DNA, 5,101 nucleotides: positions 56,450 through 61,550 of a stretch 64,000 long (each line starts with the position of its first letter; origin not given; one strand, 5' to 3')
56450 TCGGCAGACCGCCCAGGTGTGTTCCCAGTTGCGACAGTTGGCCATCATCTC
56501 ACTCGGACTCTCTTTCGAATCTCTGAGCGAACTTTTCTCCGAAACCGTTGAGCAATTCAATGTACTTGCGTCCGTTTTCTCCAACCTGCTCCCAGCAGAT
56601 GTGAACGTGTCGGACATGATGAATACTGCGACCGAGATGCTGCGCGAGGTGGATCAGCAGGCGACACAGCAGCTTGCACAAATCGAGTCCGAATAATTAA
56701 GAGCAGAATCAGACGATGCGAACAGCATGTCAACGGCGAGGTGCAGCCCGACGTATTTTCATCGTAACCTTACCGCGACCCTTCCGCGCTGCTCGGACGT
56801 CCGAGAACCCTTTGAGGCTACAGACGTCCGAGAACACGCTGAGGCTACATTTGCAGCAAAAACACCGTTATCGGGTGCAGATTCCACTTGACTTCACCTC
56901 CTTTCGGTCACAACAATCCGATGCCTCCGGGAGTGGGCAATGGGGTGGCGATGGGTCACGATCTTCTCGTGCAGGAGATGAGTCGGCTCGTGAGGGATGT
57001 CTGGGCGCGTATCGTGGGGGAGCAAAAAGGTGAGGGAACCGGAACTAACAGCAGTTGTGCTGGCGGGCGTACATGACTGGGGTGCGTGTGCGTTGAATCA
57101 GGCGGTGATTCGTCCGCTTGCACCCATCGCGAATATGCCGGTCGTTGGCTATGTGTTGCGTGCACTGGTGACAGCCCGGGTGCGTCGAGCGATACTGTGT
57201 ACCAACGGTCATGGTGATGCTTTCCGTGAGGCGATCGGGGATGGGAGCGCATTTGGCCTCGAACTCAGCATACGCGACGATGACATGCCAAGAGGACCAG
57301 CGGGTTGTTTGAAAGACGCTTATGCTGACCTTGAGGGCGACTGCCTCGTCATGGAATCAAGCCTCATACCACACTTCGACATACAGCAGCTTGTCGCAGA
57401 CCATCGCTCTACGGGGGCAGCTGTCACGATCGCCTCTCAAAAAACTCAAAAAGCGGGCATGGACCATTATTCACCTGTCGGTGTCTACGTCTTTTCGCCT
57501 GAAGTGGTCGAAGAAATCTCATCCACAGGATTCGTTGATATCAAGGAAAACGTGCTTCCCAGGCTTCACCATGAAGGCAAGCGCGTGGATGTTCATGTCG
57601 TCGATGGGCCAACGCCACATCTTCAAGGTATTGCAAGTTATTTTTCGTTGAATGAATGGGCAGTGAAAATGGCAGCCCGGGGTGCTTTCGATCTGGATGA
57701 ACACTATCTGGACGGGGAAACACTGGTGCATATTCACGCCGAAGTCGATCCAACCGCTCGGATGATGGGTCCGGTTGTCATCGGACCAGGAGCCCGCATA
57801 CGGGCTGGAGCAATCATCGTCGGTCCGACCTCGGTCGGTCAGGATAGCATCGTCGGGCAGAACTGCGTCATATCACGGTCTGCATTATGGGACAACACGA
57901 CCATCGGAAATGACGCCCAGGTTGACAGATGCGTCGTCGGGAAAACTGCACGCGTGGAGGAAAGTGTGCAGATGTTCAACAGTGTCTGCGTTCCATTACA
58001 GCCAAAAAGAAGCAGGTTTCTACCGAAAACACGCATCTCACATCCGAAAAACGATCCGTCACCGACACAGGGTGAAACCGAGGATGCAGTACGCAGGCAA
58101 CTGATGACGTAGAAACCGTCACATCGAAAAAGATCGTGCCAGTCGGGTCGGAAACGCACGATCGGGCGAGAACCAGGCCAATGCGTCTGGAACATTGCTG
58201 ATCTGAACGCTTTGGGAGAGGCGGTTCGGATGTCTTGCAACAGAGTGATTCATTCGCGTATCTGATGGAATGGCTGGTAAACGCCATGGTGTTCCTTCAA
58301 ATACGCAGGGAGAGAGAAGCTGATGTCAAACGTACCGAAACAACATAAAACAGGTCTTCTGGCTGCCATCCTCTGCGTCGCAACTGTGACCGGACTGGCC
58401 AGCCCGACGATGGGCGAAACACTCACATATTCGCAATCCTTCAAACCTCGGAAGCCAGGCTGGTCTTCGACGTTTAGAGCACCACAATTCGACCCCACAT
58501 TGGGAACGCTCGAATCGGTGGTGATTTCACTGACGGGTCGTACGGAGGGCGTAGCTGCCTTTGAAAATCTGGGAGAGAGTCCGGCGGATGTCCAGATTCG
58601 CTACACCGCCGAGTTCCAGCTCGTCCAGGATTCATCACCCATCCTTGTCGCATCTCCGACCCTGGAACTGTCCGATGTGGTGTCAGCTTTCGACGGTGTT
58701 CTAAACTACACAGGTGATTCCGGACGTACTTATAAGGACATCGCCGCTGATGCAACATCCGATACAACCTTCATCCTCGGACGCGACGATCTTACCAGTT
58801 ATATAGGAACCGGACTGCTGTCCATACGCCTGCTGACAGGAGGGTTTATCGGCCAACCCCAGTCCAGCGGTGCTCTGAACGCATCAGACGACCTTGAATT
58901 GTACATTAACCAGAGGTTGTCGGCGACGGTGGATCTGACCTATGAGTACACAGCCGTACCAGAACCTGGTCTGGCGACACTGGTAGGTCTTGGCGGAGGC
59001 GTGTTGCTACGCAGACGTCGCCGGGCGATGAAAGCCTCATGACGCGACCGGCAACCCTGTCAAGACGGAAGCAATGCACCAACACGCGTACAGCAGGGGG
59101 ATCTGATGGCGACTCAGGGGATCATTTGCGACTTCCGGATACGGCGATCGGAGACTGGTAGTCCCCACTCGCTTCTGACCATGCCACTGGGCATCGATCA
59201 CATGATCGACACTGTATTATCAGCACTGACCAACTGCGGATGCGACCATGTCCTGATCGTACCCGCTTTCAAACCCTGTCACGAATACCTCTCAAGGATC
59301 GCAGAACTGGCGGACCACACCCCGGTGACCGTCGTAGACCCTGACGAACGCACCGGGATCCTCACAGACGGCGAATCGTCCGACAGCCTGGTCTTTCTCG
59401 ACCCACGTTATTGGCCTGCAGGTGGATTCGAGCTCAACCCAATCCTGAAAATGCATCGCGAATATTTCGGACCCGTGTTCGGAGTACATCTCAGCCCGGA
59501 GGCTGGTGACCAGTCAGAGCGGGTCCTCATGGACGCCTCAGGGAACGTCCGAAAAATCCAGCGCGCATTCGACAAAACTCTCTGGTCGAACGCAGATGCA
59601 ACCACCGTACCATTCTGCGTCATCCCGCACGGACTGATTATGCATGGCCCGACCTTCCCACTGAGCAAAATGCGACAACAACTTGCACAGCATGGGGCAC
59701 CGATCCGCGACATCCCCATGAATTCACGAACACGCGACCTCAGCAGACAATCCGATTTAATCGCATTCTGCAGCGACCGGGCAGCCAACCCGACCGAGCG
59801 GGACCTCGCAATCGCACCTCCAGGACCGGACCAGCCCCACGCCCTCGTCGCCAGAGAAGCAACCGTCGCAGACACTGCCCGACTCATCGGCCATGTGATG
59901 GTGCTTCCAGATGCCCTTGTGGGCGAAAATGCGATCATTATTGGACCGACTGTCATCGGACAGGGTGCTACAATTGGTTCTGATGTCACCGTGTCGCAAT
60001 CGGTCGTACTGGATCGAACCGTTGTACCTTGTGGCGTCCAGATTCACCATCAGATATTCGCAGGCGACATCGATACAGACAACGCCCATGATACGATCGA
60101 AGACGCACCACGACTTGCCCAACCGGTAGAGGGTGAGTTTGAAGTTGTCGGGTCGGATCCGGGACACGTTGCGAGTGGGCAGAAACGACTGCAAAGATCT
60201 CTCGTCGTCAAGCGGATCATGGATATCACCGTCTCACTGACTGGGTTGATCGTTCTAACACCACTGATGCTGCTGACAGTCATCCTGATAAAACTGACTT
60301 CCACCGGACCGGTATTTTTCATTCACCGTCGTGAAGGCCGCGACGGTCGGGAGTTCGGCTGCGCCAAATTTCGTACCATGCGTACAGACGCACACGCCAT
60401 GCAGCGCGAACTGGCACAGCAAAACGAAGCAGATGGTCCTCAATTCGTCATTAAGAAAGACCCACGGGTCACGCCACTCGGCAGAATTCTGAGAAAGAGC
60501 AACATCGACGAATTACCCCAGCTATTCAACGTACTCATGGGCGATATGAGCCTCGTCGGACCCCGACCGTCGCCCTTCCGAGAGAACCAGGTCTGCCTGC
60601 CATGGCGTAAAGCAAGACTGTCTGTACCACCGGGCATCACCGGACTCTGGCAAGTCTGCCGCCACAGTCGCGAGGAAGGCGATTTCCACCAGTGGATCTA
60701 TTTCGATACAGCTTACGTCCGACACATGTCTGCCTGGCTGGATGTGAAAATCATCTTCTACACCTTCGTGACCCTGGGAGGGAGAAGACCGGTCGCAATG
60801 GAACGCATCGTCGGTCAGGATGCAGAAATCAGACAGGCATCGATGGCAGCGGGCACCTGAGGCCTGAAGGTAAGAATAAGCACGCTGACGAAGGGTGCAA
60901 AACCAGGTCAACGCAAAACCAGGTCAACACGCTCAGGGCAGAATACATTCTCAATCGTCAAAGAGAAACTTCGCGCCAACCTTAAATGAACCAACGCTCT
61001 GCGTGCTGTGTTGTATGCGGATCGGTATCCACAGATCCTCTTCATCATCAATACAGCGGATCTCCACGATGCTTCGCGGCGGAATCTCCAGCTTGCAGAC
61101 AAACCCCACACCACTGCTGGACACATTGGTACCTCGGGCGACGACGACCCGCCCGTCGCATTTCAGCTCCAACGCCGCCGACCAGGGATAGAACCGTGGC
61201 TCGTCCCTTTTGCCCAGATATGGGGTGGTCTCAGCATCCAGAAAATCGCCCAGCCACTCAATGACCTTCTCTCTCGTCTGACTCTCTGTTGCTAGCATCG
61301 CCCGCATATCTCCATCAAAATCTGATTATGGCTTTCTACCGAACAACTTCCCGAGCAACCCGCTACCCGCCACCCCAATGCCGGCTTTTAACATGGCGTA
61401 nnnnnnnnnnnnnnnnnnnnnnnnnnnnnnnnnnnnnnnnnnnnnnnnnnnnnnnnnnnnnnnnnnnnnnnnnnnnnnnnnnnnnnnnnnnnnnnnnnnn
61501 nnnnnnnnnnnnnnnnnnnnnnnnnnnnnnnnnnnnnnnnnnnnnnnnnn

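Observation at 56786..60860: PEP-CTERM protein flanked by paralogous nucleotidyltransferase-like modules, one fused to a priming sugar phosphotransferase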

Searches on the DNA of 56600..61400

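Call 50: search_rna_families(source=window, start=56600, end=61400, threshold=evalue, max_evalue=1)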
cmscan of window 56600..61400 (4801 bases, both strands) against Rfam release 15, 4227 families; matches with E-value up to 1: 0.
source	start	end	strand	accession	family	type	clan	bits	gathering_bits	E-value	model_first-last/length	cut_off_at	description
